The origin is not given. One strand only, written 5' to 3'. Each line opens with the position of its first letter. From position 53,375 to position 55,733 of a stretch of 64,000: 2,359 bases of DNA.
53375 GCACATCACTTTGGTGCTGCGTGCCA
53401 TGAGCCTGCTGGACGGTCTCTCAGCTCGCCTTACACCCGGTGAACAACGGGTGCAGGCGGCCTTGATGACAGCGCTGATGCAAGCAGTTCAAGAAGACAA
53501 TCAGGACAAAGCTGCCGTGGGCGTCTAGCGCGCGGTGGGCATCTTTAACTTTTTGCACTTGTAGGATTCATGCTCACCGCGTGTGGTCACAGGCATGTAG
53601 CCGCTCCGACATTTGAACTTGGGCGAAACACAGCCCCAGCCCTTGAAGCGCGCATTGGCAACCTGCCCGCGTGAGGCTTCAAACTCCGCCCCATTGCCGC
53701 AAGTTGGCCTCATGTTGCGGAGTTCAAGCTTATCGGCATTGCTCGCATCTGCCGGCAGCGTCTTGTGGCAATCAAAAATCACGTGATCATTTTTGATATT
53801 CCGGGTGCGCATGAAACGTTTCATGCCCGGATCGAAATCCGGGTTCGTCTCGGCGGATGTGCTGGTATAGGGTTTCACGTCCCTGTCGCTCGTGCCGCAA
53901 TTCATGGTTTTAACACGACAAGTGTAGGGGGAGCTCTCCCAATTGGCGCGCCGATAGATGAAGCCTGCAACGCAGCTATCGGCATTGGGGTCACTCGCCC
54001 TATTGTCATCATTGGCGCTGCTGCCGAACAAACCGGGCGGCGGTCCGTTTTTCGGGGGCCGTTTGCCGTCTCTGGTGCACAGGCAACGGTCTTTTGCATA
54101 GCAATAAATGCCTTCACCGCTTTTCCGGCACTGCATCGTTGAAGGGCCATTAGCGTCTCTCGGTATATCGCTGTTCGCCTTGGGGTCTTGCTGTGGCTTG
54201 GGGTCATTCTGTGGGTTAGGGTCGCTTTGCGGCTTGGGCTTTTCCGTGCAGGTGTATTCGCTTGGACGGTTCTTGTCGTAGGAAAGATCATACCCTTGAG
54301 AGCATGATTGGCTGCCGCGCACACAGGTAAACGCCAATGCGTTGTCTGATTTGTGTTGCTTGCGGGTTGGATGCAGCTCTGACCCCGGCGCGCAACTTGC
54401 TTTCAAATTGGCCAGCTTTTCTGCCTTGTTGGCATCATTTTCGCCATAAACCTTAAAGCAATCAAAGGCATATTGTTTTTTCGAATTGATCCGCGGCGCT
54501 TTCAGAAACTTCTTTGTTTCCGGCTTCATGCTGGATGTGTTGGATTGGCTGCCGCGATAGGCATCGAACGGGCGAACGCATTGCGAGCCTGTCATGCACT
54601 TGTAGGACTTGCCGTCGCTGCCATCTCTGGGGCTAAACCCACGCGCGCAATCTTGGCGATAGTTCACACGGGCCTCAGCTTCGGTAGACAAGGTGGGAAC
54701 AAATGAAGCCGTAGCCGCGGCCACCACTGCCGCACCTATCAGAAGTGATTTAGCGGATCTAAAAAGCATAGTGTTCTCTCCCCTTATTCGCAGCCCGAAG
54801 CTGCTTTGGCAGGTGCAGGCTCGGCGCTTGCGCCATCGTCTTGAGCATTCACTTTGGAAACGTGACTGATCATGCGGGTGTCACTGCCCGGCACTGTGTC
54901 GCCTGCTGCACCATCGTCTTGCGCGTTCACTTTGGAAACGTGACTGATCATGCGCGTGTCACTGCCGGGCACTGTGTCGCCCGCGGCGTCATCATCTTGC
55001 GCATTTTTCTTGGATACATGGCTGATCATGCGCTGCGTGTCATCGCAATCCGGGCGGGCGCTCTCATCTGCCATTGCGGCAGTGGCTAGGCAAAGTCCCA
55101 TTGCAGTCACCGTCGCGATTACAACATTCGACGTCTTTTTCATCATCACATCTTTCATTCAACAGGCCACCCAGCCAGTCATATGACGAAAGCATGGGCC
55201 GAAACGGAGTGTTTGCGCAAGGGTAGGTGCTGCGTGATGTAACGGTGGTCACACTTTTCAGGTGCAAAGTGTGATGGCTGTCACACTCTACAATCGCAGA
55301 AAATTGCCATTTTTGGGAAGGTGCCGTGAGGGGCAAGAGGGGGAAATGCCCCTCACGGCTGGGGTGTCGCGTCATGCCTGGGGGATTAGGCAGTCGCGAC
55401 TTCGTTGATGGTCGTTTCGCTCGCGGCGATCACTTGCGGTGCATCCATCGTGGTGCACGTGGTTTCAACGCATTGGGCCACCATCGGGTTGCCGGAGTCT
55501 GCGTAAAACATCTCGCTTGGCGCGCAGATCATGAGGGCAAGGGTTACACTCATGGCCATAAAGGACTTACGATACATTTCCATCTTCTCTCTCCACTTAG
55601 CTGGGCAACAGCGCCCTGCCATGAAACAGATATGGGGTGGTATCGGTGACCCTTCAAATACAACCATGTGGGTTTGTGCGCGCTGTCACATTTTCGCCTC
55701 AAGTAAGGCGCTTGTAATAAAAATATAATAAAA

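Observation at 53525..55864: Locus encoding only secreted proteins of unknown function: Cys-rich 414-aa protein, triple-repeat protein, 66-aa peptide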

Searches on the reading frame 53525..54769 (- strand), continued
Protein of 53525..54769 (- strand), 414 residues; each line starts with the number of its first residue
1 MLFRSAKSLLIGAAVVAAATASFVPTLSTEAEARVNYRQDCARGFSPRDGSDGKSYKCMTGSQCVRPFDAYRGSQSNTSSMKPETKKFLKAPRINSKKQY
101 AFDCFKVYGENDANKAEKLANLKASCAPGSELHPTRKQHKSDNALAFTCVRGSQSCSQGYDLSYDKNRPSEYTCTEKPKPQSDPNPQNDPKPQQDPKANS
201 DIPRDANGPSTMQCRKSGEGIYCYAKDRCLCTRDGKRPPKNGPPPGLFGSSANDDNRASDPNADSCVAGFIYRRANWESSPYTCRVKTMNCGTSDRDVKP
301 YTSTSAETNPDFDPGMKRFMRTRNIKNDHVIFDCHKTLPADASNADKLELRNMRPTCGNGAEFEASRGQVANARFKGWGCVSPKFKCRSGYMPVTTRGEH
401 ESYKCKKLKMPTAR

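Call 65: search_protein_families(library=ncbifam, proteins=[L011:11440-12351:+, L011:12398-12847:+, L011:12844-13281:+, L011:13334-13978:+, L011:13999-14451:+], max_evalue=0.1)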
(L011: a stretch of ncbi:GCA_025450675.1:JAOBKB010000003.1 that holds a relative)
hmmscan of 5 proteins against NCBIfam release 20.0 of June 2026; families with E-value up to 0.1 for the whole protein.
L011:11440-12351:+ (303 aa): 0 families

L011:12398-12847:+ (149 aa): 0 families

L011:12844-13281:+ (145 aa): 3 families
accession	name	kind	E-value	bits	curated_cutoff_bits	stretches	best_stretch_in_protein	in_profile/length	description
NF005061.0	PRK06474.1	equivalog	0.029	14.3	121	1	23-70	109-156/178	hypothetical protein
NF033168.1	lipo_LIC10766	hypoth_equivalog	0.047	13.7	150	1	17-88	6-80/142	lipoprotein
NF037933.1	EpaQ_fam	subfamily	0.084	12.1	100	0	6-65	228-287/377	EpaQ family protein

L011:13334-13978:+ (214 aa): 0 families

L011:13999-14451:+ (150 aa): 1 family
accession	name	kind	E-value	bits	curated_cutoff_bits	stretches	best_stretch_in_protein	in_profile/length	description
NF001907.1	PRK00665.1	equivalog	0.058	13.5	60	0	1-20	1-20/31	cytochrome b6-f complex subunit V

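Call 67: find_related_loci(query=window:53525-54769:-, collection=metagenome_contigs, flank=5000)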
Query window:53525-54769:- (414 aa) in metagenome_contigs; peptide patterns used: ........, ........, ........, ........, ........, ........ (x = any residue, [..] = any of these).
49 stretches matched a pattern, but none encodes a relative of the query by tblastn (E <= 1e-3).

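Call 68: find_related_loci(query=window:53525-54769:-, collection=viral_contigs, flank=5000)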
Query window:53525-54769:- (414 aa) in viral_contigs; peptide patterns used: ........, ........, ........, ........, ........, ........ (x = any residue, [..] = any of these).
4 stretches matched a pattern, but none encodes a relative of the query by tblastn (E <= 1e-3).

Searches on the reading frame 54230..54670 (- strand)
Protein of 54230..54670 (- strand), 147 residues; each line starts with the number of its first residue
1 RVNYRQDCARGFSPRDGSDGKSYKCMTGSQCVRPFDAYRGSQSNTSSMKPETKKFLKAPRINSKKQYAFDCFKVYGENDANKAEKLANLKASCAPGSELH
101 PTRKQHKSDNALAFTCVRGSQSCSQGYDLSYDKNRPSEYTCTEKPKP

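Call 46: predict_structure(alignment_id=A1)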
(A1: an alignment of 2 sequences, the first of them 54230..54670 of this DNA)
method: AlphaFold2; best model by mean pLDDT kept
length: 147 residues; sequences in the alignment: 2
mean_pLDDT: 40.2   pTM: 0.28
mean pLDDT of the five models: 40.2, 40.1, 38.9, 37.1, 35.2
residues with pLDDT >= 90: 0; 70-90: 0; 50-70: 41; < 50: 106
segments of 3 or more residues with pLDDT < 50: 1-72, 102-112, 118-124, 131-138
pLDDT, mean of each block of 10 residues (from residue 1): 37 40 25 25 26 25 33 50 57 52 41 49 48 46 52
secondary structure, 60 per line:
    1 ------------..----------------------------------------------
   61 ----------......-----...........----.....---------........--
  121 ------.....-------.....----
elements in order: E71-76 H82-92 E97-101 E111-118 E127-131 E139-143

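Call 60: search_solved_structures(query=A1, max_evalue=10)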
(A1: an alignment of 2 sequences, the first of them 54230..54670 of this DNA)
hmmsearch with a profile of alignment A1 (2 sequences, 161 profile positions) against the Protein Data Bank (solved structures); distinct sequences matched with E-value up to 10: 2.
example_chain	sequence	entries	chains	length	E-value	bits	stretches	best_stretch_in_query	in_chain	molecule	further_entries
6in7_A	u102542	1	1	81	0.24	14.5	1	89-120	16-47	Sigma factor AlgU negative regulatory protein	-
8z6g_A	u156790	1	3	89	0.27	14.3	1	89-120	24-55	Anti sigma-E RseA, N-terminal domain protein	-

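Call 71: fold_search(model_id=the predicted structure, library=pdb)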
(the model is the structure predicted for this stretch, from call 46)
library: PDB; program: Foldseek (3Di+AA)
matches with E <= 10: 89; with E <= 0.001: 0
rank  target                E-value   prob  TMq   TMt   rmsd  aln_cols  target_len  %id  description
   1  5ucg_E                1.0e+00  0.16  0.25  0.13   6.4        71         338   20  Structure of the PP2C Phosphatase Domain and a Fragment of the Regulatory Domain of the Cell Fate Determinant SpoIIE f (released 2017-05-31)
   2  5ucg_A                1.1e+00  0.08  0.20  0.11   8.1        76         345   16  Structure of the PP2C Phosphatase Domain and a Fragment of the Regulatory Domain of the Cell Fate Determinant SpoIIE f (released 2017-05-31)
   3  1x5o_MODEL_1_A        1.1e+00  0.06  0.20  0.24  16.4       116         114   11  Solution structure of RRM domain in RNA binding motif, single-stranded interacting protein 1 (released 2005-11-16)
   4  2cpx_MODEL_1_A        1.2e+00  0.10  0.21  0.26  14.1        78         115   12  solution structure of RNA binding domain in Hypothetical protein FLJ11016 (released 2005-11-19)
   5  8gwg_A                1.3e+00  0.18  0.23  0.05   4.9        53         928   13  SARS-CoV-2 E-RTC complex with SMP-nsp9 and GMPPNP (released 2022-12-14)
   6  5ucg_C                1.3e+00  0.12  0.24  0.12   7.2        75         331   15  Structure of the PP2C Phosphatase Domain and a Fragment of the Regulatory Domain of the Cell Fate Determinant SpoIIE f (released 2017-05-31)
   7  6ocv_MODEL_1_A        1.7e+00  0.08  0.23  0.19   6.9        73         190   16  Solution structure of the H-NOX protein from Shewanella woodyi in the Fe(II)CO ligation state (released 2020-05-06)
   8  8gw1_A                1.8e+00  0.15  0.23  0.05   4.9        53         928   13  A mechanism for SARS-CoV-2 RNA capping and its inhibition by nucleotide analogue inhibitors (released 2023-10-25)
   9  1x4d_MODEL_1_A        1.8e+00  0.06  0.21  0.27  13.3       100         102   11  Solution structure of RRM domain in Matrin 3 (released 2005-11-14)
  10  9hcg_U                2.0e+00  0.02  0.14  0.15  17.3       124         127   12  Mouse mitoribosome large subunit assembly intermediate bound to NSUN4, METRF4, MRM2, GTPBP7 and MALSU1-L0R8F8-mt-ACP c (released 2025-06-18)
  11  5ucg_B                2.1e+00  0.04  0.19  0.10   7.8        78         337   17  Structure of the PP2C Phosphatase Domain and a Fragment of the Regulatory Domain of the Cell Fate Determinant SpoIIE f (released 2017-05-31)
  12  6u0k_B                2.9e+00  0.06  0.20  0.12  11.9        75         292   12  TTBK2 kinase domain in complex with Compound 1 (released 2020-03-11)
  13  6iy9_B                2.9e+00  0.06  0.18  0.10   6.4        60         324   17  Crystal structure of aminoglycoside 7"-phoshotransferase-Ia (APH(7")-Ia/HYG) from Streptomyces hygroscopicus complexed (released 2019-09-11)
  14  6zm5_U                2.9e+00  0.02  0.17  0.18  17.1       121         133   12  Human mitochondrial ribosome in complex with OXA1L, mRNA, A/A tRNA, P/P tRNA and nascent polypeptide (released 2021-01-13)
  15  7elw_a                3.1e+00  0.04  0.18  0.05  13.5        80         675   15  Crystal structure of RNase L in complex with Myricetin (released 2021-11-24)
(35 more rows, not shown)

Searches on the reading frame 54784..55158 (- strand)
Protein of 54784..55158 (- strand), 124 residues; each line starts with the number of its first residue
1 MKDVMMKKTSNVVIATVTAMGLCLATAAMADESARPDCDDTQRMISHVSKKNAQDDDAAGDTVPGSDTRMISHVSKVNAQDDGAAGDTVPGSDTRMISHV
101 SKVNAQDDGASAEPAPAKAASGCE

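Call 3: search_protein_families(library=pfam, proteins=[window:54784-55158:-], max_evalue=0.1)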
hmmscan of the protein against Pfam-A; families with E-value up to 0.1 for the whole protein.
window:54784-55158:- (124 aa): 0 families

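Call 4: search_protein_families(library=ncbifam, proteins=[window:54784-55158:-], max_evalue=0.1)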
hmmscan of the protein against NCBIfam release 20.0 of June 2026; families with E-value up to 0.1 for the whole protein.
window:54784-55158:- (124 aa): 2 families
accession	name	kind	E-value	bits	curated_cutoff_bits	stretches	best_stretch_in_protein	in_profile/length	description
NF043072.1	GAS_sig_Nterm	subfamily_domain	0.0072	15.8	44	1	5-26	1-22/33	SpoV family signaling peptide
NF040942.2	hypo_ExtJ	equivalog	0.042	14.2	52.5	0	6-102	1-57/77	selenite/tellurite reduction operon protein ExtJ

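Call 11: find_homologous_proteins(query=window:54784-55158:-, max_evalue=1)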
Query window:54784-55158:- (124 aa): 1 proteins with E <= 1 among 316 candidates.
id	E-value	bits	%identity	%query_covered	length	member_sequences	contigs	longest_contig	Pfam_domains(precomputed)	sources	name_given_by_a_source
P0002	2.8e-68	245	100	97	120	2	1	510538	-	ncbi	ncbi:MAG: hypothetical protein ACPG1C_05180 [Alphaproteobacteria bacterium]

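Call 13: find_encoding_contigs(protein=P0002, flank=10000)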
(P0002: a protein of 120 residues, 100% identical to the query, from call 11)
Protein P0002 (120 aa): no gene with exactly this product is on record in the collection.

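Call 50: search_protein_families(library=pfam, proteins=[L011:11440-12351:+, L011:12398-12847:+, L011:12844-13281:+, L011:13334-13978:+, L011:13999-14451:+], max_evalue=0.1)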
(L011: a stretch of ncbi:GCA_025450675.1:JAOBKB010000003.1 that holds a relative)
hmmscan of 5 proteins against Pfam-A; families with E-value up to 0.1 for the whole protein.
L011:11440-12351:+ (303 aa): 0 families

L011:12398-12847:+ (149 aa): 0 families

L011:12844-13281:+ (145 aa): 1 family
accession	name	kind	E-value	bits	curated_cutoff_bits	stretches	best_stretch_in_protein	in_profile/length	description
PF17992.7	Agarase_CBM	-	0.06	13.4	26.3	1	37-92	80-135/178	Agarase CBM like domain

L011:13334-13978:+ (214 aa): 0 families

L011:13999-14451:+ (150 aa): 1 family
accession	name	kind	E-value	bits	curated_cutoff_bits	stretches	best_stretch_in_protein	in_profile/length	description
PF19639.4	DUF6142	-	0.075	13.7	27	0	56-116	16-77/103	Family of unknown function (DUF6142)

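Call 63: search_protein_families(library=phrogs, proteins=[window:54784-55158:-, L011:11440-12351:+, L011:12398-12847:+, L011:12844-13281:+, L011:13334-13978:+, L011:13999-14451:+], max_evalue=0.1)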
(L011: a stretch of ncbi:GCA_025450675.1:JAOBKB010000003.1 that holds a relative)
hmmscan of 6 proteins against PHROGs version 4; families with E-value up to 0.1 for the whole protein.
window:54784-55158:- (124 aa): 1 family
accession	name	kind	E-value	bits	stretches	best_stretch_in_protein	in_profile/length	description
phrog_20838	-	head and packaging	0.059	14.8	1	60-110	12-64/88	head fiber protein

L011:11440-12351:+ (303 aa): 0 families

L011:12398-12847:+ (149 aa): 1 family
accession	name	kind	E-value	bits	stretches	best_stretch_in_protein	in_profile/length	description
phrog_31682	-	unknown function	0.099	13.8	0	73-118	20-67/84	-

L011:12844-13281:+ (145 aa): 0 families

L011:13334-13978:+ (214 aa): 0 families

L011:13999-14451:+ (150 aa): 0 families

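Call 64: search_protein_families(library=padloc, proteins=[window:54784-55158:-, L011:11440-12351:+, L011:12398-12847:+, L011:12844-13281:+, L011:13334-13978:+, L011:13999-14451:+], max_evalue=0.1)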
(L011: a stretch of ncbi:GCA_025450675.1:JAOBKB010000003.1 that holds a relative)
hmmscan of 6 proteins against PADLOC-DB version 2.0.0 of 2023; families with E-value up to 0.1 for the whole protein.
window:54784-55158:- (124 aa): 0 families

L011:11440-12351:+ (303 aa): 0 families

L011:12398-12847:+ (149 aa): 0 families

L011:12844-13281:+ (145 aa): 0 families

L011:13334-13978:+ (214 aa): 0 families

L011:13999-14451:+ (150 aa): 0 families

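Call 65: search_protein_families(library=ncbifam, proteins=[L011:11440-12351:+, L011:12398-12847:+, L011:12844-13281:+, L011:13334-13978:+, L011:13999-14451:+], max_evalue=0.1)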
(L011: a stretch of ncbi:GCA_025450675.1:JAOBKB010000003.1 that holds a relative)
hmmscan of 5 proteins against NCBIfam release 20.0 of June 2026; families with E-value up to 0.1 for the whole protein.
L011:11440-12351:+ (303 aa): 0 families

L011:12398-12847:+ (149 aa): 0 families

L011:12844-13281:+ (145 aa): 3 families
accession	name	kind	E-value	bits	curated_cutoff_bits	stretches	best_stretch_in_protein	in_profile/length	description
NF005061.0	PRK06474.1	equivalog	0.029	14.3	121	1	23-70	109-156/178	hypothetical protein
NF033168.1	lipo_LIC10766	hypoth_equivalog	0.047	13.7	150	1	17-88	6-80/142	lipoprotein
NF037933.1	EpaQ_fam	subfamily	0.084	12.1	100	0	6-65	228-287/377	EpaQ family protein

L011:13334-13978:+ (214 aa): 0 families

L011:13999-14451:+ (150 aa): 1 family
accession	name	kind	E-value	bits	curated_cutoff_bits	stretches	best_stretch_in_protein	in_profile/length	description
NF001907.1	PRK00665.1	equivalog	0.058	13.5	60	0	1-20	1-20/31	cytochrome b6-f complex subunit V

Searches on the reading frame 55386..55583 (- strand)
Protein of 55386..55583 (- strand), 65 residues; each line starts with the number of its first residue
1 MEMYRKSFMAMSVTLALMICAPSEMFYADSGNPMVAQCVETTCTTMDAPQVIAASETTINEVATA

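Call 14: find_homologous_proteins(query=window:55389-55583:-, max_evalue=1)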
Query seq(65 aa) (65 aa): 1 proteins with E <= 1 among 1 candidates.
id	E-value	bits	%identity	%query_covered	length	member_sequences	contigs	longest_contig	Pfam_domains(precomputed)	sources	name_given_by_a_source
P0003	4.8e-34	131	100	100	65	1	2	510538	-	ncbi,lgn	ncbi:MAG: hypothetical protein ACPG06_00715 [Alphaproteobacteria bacterium]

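Call 15: find_encoding_contigs(protein=P0003, flank=10000)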
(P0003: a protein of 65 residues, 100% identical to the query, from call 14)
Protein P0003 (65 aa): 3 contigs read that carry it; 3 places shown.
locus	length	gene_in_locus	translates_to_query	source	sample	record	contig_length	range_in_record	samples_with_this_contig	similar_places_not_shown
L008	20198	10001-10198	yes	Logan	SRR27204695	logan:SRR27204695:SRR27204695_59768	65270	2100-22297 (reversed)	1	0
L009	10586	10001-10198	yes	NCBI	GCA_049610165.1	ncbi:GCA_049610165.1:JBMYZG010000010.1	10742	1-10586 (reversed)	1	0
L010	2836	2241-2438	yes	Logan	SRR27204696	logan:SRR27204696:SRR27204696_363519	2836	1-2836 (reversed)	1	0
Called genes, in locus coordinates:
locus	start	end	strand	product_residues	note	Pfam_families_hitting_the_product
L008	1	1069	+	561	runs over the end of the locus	PF00732:GMC_oxred_N, PF05199:GMC_oxred_C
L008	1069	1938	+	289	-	PF06283:ThuA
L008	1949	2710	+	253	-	PF05148:Methyltransf_8 (weak), PF13489:Methyltransf_23, PF01209:Ubie_methyltran (weak), PF13847:Methyltransf_31, PF08241:Methyltransf_11, PF08242:Methyltransf_12, PF13649:Methyltransf_25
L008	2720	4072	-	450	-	PF07690:MFS_1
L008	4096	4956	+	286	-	PF01261:AP_endonuc_2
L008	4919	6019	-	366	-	PF06283:ThuA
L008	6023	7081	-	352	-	PF01261:AP_endonuc_2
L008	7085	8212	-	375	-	PF01408:GFO_IDH_MocA, PF02894:GFO_IDH_MocA_C, PF22725:GFO_IDH_MocA_C3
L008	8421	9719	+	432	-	PF09995:MPAB_Lcp_cat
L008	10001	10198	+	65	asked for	-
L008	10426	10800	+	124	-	-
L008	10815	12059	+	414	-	-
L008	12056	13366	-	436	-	PF03109:ABC1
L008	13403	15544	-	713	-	PF01055:Glyco_hydro_31_2nd, PF21365:Glyco_hydro_31_3rd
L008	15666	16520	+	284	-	PF22622:MFE-2_hydrat-2_N, PF13452:FAS1_DH_region, PF01575:MaoC_dehydratas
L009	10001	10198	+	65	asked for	-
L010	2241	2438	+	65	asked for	-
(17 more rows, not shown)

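Call 50: search_protein_families(library=pfam, proteins=[L011:11440-12351:+, L011:12398-12847:+, L011:12844-13281:+, L011:13334-13978:+, L011:13999-14451:+], max_evalue=0.1)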
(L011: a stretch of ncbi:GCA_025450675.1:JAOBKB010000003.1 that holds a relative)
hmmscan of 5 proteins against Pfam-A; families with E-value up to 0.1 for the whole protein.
L011:11440-12351:+ (303 aa): 0 families

L011:12398-12847:+ (149 aa): 0 families

L011:12844-13281:+ (145 aa): 1 family
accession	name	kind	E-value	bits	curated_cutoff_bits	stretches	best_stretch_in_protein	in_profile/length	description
PF17992.7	Agarase_CBM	-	0.06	13.4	26.3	1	37-92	80-135/178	Agarase CBM like domain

L011:13334-13978:+ (214 aa): 0 families

L011:13999-14451:+ (150 aa): 1 family
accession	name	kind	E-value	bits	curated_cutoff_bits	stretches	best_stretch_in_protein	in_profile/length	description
PF19639.4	DUF6142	-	0.075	13.7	27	0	56-116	16-77/103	Family of unknown function (DUF6142)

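Call 63: search_protein_families(library=phrogs, proteins=[window:55386-55583:-, L011:11440-12351:+, L011:12398-12847:+, L011:12844-13281:+, L011:13334-13978:+, L011:13999-14451:+], max_evalue=0.1)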
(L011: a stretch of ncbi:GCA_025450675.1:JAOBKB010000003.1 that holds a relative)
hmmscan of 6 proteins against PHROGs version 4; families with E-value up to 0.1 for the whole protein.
window:55386-55583:- (65 aa): 0 families

L011:11440-12351:+ (303 aa): 0 families

L011:12398-12847:+ (149 aa): 1 family
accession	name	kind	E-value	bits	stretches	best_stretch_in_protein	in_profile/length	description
phrog_31682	-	unknown function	0.099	13.8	0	73-118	20-67/84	-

L011:12844-13281:+ (145 aa): 0 families

L011:13334-13978:+ (214 aa): 0 families

L011:13999-14451:+ (150 aa): 0 families

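Call 64: search_protein_families(library=padloc, proteins=[window:55386-55583:-, L011:11440-12351:+, L011:12398-12847:+, L011:12844-13281:+, L011:13334-13978:+, L011:13999-14451:+], max_evalue=0.1)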
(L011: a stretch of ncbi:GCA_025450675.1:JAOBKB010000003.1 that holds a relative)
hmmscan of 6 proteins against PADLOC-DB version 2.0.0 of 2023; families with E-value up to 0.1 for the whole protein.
window:55386-55583:- (65 aa): 0 families

L011:11440-12351:+ (303 aa): 0 families

L011:12398-12847:+ (149 aa): 0 families

L011:12844-13281:+ (145 aa): 0 families

L011:13334-13978:+ (214 aa): 0 families

L011:13999-14451:+ (150 aa): 0 families

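Call 65: search_protein_families(library=ncbifam, proteins=[L011:11440-12351:+, L011:12398-12847:+, L011:12844-13281:+, L011:13334-13978:+, L011:13999-14451:+], max_evalue=0.1)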
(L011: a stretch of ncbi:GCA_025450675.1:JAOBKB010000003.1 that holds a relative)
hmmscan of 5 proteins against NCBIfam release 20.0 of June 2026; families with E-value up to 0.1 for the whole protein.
L011:11440-12351:+ (303 aa): 0 families

L011:12398-12847:+ (149 aa): 0 families

L011:12844-13281:+ (145 aa): 3 families
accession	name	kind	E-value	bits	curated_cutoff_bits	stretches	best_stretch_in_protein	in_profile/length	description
NF005061.0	PRK06474.1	equivalog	0.029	14.3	121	1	23-70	109-156/178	hypothetical protein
NF033168.1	lipo_LIC10766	hypoth_equivalog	0.047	13.7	150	1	17-88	6-80/142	lipoprotein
NF037933.1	EpaQ_fam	subfamily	0.084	12.1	100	0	6-65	228-287/377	EpaQ family protein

L011:13334-13978:+ (214 aa): 0 families

L011:13999-14451:+ (150 aa): 1 family
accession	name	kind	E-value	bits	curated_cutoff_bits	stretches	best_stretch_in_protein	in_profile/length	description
NF001907.1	PRK00665.1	equivalog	0.058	13.5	60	0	1-20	1-20/31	cytochrome b6-f complex subunit V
